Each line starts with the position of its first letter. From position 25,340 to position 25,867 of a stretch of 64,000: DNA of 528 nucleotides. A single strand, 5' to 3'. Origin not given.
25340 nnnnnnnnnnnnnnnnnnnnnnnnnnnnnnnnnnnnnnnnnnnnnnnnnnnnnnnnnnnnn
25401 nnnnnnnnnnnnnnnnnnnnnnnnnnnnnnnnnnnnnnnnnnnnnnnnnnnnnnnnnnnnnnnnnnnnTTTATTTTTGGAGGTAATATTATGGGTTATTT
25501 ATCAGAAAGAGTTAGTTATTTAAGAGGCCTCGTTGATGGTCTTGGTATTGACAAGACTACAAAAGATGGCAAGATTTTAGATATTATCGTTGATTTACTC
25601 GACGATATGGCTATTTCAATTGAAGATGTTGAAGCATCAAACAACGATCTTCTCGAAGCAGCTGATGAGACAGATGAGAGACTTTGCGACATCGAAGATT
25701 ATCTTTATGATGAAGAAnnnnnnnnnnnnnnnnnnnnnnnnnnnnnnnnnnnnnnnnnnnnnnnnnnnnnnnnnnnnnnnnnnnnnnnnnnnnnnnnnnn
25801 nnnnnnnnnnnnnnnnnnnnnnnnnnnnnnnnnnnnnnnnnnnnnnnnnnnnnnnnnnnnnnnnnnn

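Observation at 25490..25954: Extremely acidic, cysteine-cluster protein with an embedded zinc ribbon, translationally linked to efp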

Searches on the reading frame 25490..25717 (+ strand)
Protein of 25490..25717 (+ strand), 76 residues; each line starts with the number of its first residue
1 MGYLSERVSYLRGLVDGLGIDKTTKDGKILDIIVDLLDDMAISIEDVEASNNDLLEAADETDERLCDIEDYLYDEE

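Call 34: search_protein_representatives(alignment_id=A3)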
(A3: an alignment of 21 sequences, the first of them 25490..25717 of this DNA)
Query: 21 sequences, 76 profile positions. Proteins with E-value up to 0.001 (for the whole library): 2979; up to 1e-10: 1976; up to 1e-30: 0. The best 150 are listed.
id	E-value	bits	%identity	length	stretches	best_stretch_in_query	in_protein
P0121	7.3e-27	109.8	-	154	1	1-76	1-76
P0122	9.0e-27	109.5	-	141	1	1-76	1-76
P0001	1.1e-26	109.2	-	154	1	1-76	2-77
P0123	1.2e-26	109.1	-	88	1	1-76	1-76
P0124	2.5e-26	108.1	-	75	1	1-75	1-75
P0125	7.5e-26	106.5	-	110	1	1-76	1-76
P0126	1.5e-25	105.6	-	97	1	1-76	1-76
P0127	1.8e-25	105.3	-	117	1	1-76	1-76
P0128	2.0e-25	105.2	-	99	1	1-76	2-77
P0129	2.6e-25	104.8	-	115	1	1-76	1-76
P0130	2.6e-25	104.8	-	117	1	1-76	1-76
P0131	3.0e-25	104.6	-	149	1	1-76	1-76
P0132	3.6e-25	104.3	-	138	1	1-76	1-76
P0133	4.6e-25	104.0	-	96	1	1-74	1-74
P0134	4.9e-25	103.9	-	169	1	1-76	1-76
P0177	3.4e-23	98.0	-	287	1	1-75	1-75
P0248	9.4e-22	93.4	-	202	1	1-75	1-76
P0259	1.3e-21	92.9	-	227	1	1-75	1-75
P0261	1.4e-21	92.9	-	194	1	1-75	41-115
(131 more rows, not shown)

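Call 36: search_protein_families(library=pfam, proteins=[P0248, P0177, P0259], max_evalue=0.01)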
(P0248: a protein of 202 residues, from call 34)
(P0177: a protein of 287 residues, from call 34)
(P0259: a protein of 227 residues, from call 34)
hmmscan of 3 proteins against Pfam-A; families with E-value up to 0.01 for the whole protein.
P0248 (202 aa): 1 family
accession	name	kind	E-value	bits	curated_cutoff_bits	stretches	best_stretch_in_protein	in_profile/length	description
PF07683.19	CobW_C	-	1.4e-05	25.3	22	1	116-200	2-90/94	Cobalamin synthesis protein cobW C-terminal domain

P0177 (287 aa): 0 families

P0259 (227 aa): 1 family
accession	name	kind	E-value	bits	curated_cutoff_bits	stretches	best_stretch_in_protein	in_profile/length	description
PF02673.24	BacA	-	2.8e-44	152.2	33.4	1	90-213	139-257/257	Bacitracin resistance protein BacA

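Call 37: find_encoding_contigs(protein=P0248, flank=6000, max_places=4)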
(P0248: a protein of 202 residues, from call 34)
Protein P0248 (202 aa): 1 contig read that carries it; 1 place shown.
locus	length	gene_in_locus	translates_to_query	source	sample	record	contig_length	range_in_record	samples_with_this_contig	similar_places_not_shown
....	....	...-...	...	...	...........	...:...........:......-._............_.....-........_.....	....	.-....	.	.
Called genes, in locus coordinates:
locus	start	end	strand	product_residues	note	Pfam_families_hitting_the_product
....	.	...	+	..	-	?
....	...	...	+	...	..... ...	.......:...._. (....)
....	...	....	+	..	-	?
